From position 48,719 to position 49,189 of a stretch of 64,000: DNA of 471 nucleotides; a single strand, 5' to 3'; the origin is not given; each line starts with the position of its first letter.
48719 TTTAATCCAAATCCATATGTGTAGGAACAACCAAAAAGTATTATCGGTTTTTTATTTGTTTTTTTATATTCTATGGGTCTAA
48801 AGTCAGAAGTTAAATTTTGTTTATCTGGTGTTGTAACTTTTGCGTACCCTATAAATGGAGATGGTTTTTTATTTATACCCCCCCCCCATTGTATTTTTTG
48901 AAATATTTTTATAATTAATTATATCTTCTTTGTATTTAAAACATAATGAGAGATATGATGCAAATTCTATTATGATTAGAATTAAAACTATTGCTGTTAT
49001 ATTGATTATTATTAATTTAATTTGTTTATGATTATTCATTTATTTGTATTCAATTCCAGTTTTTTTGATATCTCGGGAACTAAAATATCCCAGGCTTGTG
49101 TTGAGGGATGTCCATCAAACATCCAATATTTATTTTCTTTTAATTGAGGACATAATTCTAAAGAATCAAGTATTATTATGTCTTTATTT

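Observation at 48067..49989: Tandem SGNH-hydrolase paralogues; the second is split by a C10 tract and is a candidate phase-variable (contingency) gene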

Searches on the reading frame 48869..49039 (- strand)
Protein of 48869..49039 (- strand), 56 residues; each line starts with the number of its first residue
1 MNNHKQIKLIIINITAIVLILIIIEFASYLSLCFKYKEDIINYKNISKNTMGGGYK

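Call 14: find_encoding_contigs(protein=window:48869-49039:-, flank=3000, max_places=10)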
Protein window:48869-49039:- (56 aa): no gene with exactly this product is on record in the collection.
